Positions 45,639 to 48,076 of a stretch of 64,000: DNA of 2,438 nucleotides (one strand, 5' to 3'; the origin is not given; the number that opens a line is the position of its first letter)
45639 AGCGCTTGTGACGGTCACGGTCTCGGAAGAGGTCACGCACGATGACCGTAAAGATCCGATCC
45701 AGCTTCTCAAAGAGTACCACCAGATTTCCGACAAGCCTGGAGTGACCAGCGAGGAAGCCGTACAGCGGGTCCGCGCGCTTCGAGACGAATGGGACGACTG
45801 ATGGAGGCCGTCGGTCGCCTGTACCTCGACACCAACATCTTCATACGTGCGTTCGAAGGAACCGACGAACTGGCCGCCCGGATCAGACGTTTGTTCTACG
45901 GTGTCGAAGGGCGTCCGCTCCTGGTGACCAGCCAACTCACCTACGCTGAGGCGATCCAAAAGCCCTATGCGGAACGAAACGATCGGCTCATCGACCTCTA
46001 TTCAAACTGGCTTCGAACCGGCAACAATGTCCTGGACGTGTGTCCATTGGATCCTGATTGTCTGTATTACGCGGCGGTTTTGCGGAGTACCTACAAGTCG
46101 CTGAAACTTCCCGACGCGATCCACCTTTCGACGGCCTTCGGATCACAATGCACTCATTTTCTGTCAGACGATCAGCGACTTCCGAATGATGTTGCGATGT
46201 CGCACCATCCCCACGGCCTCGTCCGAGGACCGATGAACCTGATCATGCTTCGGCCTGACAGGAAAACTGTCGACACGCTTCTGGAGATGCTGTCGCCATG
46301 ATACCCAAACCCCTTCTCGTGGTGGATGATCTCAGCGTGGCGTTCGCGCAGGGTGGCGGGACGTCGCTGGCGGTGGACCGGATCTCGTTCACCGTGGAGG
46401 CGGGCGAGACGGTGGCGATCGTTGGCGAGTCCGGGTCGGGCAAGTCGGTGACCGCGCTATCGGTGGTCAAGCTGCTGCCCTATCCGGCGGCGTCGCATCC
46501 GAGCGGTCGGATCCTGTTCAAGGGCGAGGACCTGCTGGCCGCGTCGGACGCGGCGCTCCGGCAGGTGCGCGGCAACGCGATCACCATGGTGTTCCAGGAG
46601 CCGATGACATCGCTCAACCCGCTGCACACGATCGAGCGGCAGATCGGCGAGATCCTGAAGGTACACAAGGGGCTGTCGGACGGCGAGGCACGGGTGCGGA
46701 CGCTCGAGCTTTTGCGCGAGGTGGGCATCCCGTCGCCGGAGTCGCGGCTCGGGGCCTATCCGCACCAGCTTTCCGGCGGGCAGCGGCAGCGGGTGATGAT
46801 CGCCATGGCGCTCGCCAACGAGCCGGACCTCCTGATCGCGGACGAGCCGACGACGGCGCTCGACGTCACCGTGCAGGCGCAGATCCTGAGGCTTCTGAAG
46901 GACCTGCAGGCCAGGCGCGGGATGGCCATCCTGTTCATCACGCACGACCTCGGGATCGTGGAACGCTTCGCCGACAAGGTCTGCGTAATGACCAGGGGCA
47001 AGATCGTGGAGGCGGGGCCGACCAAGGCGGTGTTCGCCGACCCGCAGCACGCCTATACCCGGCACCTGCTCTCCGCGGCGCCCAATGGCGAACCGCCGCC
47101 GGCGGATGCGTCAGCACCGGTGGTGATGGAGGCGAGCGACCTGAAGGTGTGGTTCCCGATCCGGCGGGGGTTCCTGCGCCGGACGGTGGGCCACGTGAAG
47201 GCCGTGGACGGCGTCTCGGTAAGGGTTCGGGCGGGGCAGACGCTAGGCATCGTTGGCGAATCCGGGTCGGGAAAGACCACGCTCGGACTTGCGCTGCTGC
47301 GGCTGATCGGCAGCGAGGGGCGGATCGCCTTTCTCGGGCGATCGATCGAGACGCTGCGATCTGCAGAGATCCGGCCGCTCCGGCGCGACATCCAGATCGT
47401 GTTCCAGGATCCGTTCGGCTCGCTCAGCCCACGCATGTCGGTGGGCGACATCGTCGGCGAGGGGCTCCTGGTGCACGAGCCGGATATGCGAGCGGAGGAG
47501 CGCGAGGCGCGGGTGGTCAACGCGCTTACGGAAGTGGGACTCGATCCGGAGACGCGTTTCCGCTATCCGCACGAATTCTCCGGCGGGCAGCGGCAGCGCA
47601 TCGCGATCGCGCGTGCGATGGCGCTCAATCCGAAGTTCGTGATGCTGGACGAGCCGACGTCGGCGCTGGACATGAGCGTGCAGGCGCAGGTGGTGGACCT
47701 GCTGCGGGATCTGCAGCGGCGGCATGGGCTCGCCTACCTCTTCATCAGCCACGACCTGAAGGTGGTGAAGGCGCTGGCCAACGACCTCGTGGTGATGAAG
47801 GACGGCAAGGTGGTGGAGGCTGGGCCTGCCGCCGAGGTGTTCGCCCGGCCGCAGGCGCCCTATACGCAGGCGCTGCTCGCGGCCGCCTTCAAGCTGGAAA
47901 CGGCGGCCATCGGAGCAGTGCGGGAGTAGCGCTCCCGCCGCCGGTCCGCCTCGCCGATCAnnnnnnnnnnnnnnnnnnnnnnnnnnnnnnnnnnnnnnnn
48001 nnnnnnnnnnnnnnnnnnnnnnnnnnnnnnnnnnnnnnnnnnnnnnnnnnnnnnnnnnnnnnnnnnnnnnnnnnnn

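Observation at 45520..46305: VapBC-like toxin-antitoxin cassette inserted inside the yejABEF peptide ABC-transporter operon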

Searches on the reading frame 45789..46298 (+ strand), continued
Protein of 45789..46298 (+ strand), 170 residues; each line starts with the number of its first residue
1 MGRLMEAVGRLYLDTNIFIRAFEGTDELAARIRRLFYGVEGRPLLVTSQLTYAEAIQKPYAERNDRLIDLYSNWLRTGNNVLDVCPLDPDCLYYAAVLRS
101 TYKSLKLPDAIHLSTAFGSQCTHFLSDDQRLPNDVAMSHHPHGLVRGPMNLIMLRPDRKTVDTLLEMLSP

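Call 49: predict_structure(alignment_id=A4)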
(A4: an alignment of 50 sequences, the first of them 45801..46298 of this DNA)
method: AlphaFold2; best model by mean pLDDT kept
length: 166 residues; sequences in the alignment: 50
mean_pLDDT: 92.0   pTM: 0.88
mean pLDDT of the five models: 92.0, 91.0, 90.8, 90.6, 90.4
residues with pLDDT >= 90: 131; 70-90: 27; 50-70: 8; < 50: 0
segments of 3 or more residues with pLDDT < 50: none
pLDDT, mean of each block of 10 residues (from residue 1): 85 97 97 80 97 98 96 86 95 95 98 96 97 78 86 96 85
secondary structure, 60 per line:
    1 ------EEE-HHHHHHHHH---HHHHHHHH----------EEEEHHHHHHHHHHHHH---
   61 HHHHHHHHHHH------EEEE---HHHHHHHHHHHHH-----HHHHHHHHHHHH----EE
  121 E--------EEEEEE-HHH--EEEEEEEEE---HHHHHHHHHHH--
elements in order: E7-9 H11-19 H23-30 E41-44 H45-57 H61-71 E78-81 H85-97 H103-114 E119-121 E130-135 E142-150 H154-164

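Call 53: fold_search(model_id=the predicted structure, library=pdb)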
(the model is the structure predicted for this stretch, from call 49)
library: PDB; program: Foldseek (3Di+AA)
matches with E <= 10: 301; with E <= 0.001: 21
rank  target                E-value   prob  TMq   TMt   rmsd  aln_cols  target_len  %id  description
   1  8wmm_G                1.5e-05  1.00  0.55  0.67   3.2       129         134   22  Structure of CbCas9-PcrIIC1 complex bound to 28-bp DNA substrate (20-nt complementary) (released 2024-06-05)
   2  7by3_B                3.1e-05  1.00  0.53  0.70   3.1       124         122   21  Toxin-antitoxin complex from klebsiella pneumoniae (released 2021-04-28)
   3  7by2_B                4.0e-05  1.00  0.48  0.64   4.0       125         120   24  Toxin-antitoxin complex from Klebsiella pneumoniae (released 2021-04-28)
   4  5ecw_A                4.8e-05  1.00  0.54  0.66   3.2       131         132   17  Structure of the Shigella flexneri VapC mutant D7A (released 2016-02-17)
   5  3zvk_B                5.7e-05  1.00  0.55  0.66   3.5       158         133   16  Crystal structure of VapBC2 from Rickettsia felis bound to a DNA fragment from their promoter (released 2011-12-14)
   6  5ed0_A                6.5e-05  1.00  0.53  0.65   3.3       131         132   17  Structure of the Shigella flexneri VapC mutant D7N (released 2016-02-17)
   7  3zvk_C                1.1e-04  1.00  0.54  0.66   3.6       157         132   16  Crystal structure of VapBC2 from Rickettsia felis bound to a DNA fragment from their promoter (released 2011-12-14)
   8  5wzf_A                1.3e-04  1.00  0.54  0.67   3.3       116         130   15  Crystal structure of Mycobacterium tuberculosis VapC20 (Rv2549c), Sarcin-Ricin loop cleaving toxin (released 2017-10-25)
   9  3zvk_A                1.3e-04  1.00  0.53  0.63   6.4       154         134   16  Crystal structure of VapBC2 from Rickettsia felis bound to a DNA fragment from their promoter (released 2011-12-14)
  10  5wz4_A                1.6e-04  1.00  0.54  0.67   3.4       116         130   15  Crystal structure of Mycobacterium tuberculosis VapC20 (Rv2549c), Sarcin-Ricin loop cleaving toxin (released 2017-10-25)
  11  5ecd_A                2.1e-04  1.00  0.56  0.68   3.0       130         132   18  Structure of the Shigella flexneri VapC mutant D98N crystal form 1 (released 2016-02-17)
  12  3tnd_A                2.5e-04  1.00  0.51  0.63   3.5       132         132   17  Crystal structure of Shigella flexneri VapBC toxin-antitoxin complex (released 2011-11-02)
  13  9h6a_A                2.8e-04  1.00  0.59  0.73   5.6       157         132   16  Crystal structure of the E. coli F-plasmid VapBC toxin-antitoxin complex (released 2024-12-18)
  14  5wzf_B                3.4e-04  1.00  0.57  0.70   3.0       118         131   14  Crystal structure of Mycobacterium tuberculosis VapC20 (Rv2549c), Sarcin-Ricin loop cleaving toxin (released 2017-10-25)
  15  6sd6_D                3.4e-04  1.00  0.55  0.67   3.2       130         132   18  Structure of VapBC from Shigella sonnei (released 2020-08-26)
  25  5ecw_B                1.3e-03  1.00  0.48  0.63   3.8       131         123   14  Structure of the Shigella flexneri VapC mutant D7A (released 2016-02-17)
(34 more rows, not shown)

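Call 55: search_protein_families(library=padloc, proteins=[window:45801-46298:+], max_evalue=1)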
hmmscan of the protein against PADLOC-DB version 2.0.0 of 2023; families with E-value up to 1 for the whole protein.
window:45801-46298:+ (166 aa): 0 families

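Call 58: find_encoding_contigs(protein=P0095, flank=4000, max_places=1)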
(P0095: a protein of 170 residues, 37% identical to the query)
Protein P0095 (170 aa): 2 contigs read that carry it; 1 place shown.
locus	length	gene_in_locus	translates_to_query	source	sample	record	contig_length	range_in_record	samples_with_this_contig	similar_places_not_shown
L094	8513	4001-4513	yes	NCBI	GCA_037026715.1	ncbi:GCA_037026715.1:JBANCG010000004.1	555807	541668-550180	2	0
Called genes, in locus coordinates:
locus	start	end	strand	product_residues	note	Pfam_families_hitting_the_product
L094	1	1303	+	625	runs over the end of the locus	PF00496:SBP_bac_5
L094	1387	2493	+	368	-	PF00528:BPD_transp_1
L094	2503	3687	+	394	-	PF00528:BPD_transp_1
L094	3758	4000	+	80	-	-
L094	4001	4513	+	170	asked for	PF01850:PIN (weak)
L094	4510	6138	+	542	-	PF13481:AAA_25 (faint), PF00005:ABC_tran, PF02463:SMC_N (weak), PF13401:AAA_22 (faint), PF13555:AAA_29 (faint), PF20720:nSTAND3 (faint), PF13304:AAA_21 (faint), PF00005:ABC_tran, +1 more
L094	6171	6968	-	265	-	PF00072:Response_reg, PF20274:cREC_REC (faint), PF00072:Response_reg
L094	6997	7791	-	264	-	PF00072:Response_reg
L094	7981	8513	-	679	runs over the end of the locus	PF08495:FIST, PF10442:FIST_C, PF00015:MCPsignal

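Call 59: find_encoding_contigs(protein=P0099, flank=4000, max_places=1)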
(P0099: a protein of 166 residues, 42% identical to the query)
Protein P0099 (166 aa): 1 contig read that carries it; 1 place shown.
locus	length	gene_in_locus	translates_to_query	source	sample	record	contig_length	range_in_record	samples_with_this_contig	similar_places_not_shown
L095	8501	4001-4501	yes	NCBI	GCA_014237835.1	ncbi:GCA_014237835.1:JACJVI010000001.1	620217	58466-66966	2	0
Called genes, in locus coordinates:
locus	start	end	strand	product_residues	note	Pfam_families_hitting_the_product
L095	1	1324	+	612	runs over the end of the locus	PF00496:SBP_bac_5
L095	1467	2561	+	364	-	PF00528:BPD_transp_1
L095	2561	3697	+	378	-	PF00528:BPD_transp_1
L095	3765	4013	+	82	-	-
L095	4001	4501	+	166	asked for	PF01850:PIN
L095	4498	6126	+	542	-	PF00005:ABC_tran, PF02463:SMC_N (weak), PF13191:AAA_16 (faint), PF13401:AAA_22 (faint), PF13555:AAA_29 (faint), PF13304:AAA_21 (faint), PF08352:oligo_HPY (weak), PF00005:ABC_tran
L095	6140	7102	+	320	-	PF02826:2-Hacid_dh_C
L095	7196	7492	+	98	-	-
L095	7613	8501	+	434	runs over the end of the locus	PF17767:NAPRTase_N, PF04095:NAPRTase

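Call 60: find_encoding_contigs(protein=P0106, flank=4000, max_places=2)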
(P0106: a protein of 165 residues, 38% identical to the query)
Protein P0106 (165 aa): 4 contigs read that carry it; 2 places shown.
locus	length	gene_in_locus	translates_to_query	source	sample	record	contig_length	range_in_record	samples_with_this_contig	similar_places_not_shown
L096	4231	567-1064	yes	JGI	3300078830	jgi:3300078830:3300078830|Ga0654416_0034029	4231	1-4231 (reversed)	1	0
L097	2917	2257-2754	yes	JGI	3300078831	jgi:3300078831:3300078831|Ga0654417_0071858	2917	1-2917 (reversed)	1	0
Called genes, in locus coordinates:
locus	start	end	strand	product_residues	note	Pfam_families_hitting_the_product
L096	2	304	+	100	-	PF00528:BPD_transp_1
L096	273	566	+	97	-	-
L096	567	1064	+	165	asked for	PF01850:PIN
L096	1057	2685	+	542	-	PF00005:ABC_tran, PF13191:AAA_16 (faint), PF13401:AAA_22 (faint), PF13555:AAA_29 (faint), PF20720:nSTAND3 (faint), PF13304:AAA_21 (faint), PF00005:ABC_tran, PF02463:SMC_N (weak), +2 more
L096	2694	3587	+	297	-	PF02826:2-Hacid_dh_C, PF03446:NAD_binding_2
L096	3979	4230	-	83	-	PF00596:Aldolase_II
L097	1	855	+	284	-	?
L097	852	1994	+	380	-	PF12911:OppC_N (weak), PF00528:BPD_transp_1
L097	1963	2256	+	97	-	-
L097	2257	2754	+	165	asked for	PF01850:PIN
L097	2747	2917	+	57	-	?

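Call 72: search_dna_similar(query=window:45801-46298:+, collection=plasmids, mode=protein, max_evalue=1e-8, max_rows=15)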
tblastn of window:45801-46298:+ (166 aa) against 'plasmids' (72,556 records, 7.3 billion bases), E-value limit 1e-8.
Records with a match: 1; places in all: 1; records where one place covers at least 80% of the query: 0.
Best place of each record, by identity: <60% 1.
By first word of the organism name: Leptolyngbya 1.
By predicted mobility (MOB-suite, as given by PLSDB): mobilizable 1.
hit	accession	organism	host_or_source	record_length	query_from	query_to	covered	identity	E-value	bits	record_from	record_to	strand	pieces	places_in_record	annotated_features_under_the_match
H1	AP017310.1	Leptolyngbya sp. NIES-3755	-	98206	5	133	78%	38.9%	7e-14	75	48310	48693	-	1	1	PilT protein domain protein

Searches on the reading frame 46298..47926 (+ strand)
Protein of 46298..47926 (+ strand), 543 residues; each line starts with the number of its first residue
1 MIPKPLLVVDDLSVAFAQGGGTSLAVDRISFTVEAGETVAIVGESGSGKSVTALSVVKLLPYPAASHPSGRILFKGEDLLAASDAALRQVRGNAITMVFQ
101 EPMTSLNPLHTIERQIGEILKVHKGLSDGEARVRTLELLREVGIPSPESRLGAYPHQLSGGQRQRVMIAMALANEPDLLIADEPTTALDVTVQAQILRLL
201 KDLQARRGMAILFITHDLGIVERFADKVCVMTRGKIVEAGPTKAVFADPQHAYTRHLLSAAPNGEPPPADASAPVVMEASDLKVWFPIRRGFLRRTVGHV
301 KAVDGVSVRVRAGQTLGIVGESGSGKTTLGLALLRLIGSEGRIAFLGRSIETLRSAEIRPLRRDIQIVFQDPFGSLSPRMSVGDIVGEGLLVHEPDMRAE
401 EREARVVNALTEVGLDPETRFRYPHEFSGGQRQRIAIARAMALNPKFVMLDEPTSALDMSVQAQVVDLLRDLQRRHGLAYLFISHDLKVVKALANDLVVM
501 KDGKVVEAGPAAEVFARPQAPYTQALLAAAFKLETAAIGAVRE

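Call 6: search_protein_families(library=pfam, proteins=[window:46298-47926:+], max_evalue=1)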
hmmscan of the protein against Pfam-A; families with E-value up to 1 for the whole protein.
window:46298-47926:+ (543 aa): 43 families (the best 25 are shown)
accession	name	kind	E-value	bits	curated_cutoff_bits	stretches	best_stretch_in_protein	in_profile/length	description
PF00005.33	ABC_tran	-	2.4e-61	206.8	25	2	304-455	2-137/137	ABC transporter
PF13304.12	AAA_21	-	1.1e-14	55.7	27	3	115-222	189-304/304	AAA domain, putative AbiEii toxin, Type IV TA system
PF02463.25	SMC_N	-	7e-14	52.2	40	2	315-493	26-205/220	RecF/RecN/SMC N terminal domain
PF08352.17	oligo_HPY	-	1.9e-12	47.8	27.1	2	237-267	1-31/65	Oligopeptide/dipeptide transporter, C-terminal region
PF13401.12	AAA_22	-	6.3e-08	33.4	27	2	39-216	8-123/130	AAA domain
PF13555.12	AAA_29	-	9.6e-07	28.9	27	2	304-343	13-52/61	P-loop containing region of AAA domain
PF13191.12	AAA_16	-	3.5e-06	28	32.6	2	309-413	18-123/167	AAA ATPase domain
PF20720.3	nSTAND3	-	2.2e-05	24.6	27.2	1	315-375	19-77/155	Novel STAND NTPase 3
PF00006.31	ATP-synt_ab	-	0.00049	20.2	29.5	1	300-334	2-35/213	ATP synthase alpha/beta family, nucleotide-binding domain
PF07088.17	GvpD_P-loop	-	0.00054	20.4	24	1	311-346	8-43/189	GvpD gas vesicle protein, P-loop domain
PF04665.18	Pox_A32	-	0.00067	19.6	22.8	1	316-348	16-48/242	Poxvirus A32 protein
PF05729.18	NACHT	-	0.00092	19.5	26.7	0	38-59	2-23/167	NACHT domain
PF13238.12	AAA_18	-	0.0011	19.8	29.4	0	317-343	2-30/128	AAA domain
PF13481.12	AAA_25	-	0.0012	18.9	27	1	33-56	30-53/195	AAA domain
PF19993.5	DO-GTPase2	-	0.0013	18.9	27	1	315-344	2-30/226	Double-GTPase 2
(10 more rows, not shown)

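Call 7: search_protein_families(library=ncbifam, proteins=[window:46298-47926:+], max_evalue=1)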
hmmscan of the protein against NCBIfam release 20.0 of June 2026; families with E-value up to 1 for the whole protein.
window:46298-47926:+ (543 aa): 218 families (the best 25 are shown)
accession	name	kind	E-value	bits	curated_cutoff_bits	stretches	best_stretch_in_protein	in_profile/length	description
NF011713.0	PRK15134.1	equivalog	2.6e-225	749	834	1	4-528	3-527/529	microcin C ABC transporter ATP-binding protein YejF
NF007613.0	PRK10261.1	equivalog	1.2e-172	575.5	1077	2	276-530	313-567/623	glutathione ABC transporter ATP-binding protein GsiA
NF008453.0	PRK11308.1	subfamily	3e-162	539.5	408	2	272-535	8-270/334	dipeptide ABC transporter ATP-binding protein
NF008246.0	PRK11022.1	equivalog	1.2e-150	501.1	541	2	6-263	3-259/326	dipeptide ABC transporter ATP-binding protein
NF011659.0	PRK15079.1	equivalog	7.8e-149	494.9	540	2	274-529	9-267/334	murein tripeptide/oligopeptide ABC transporter ATP binding protein OppF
NF043071.1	DppF_dipep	equivalog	8.3e-141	469.1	660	2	272-534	9-270/331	dipeptide ABC transporter ATP-binding subunit DppF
NF007010.1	PRK09473.1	subfamily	1.2e-137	458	575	2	6-263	1-256/318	oligopeptide ABC transporter ATP-binding protein OppD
NF043079.1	MMSYN1_0167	equivalog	2.8e-136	455.5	740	4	85-262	298-475/561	oligopeptide ABC transporter ATP-binding protein OppD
TIGR02770.1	nickel_nikD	equivalog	1.3e-134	446.7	318.7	2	26-260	2-228/230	nickel import ATP-binding protein NikD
NF047576.1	opine_ATP_CntF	equivalog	2e-133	443.5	385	2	7-260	3-252/264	staphylopine uptake ABC transporter ATP-binding protein CntF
NF047578.1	opine_ATP_CntD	equivalog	1.1e-132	441.3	380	2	7-260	3-252/266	staphylopine uptake ABC transporter ATP-binding protein CntD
TIGR02769.1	nickel_nikE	equivalog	4.2e-126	419.8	332.55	2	290-527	14-250/265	nickel import ATP-binding protein NikE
NF043078.1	MMSYN1_0168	equivalog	5.4e-122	408.6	800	6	404-529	471-596/649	oligopeptide ABC transporter ATP-binding protein OppF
NF007739.0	PRK10419.1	subfamily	2.7e-118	394.4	354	2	294-514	19-239/268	nickel ABC transporter ATP-binding protein NikE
NF011692.0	PRK15112.1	equivalog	4.8e-101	337.9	452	2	276-533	5-257/269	putrescine export ABC transporter ATP-binding protein SapF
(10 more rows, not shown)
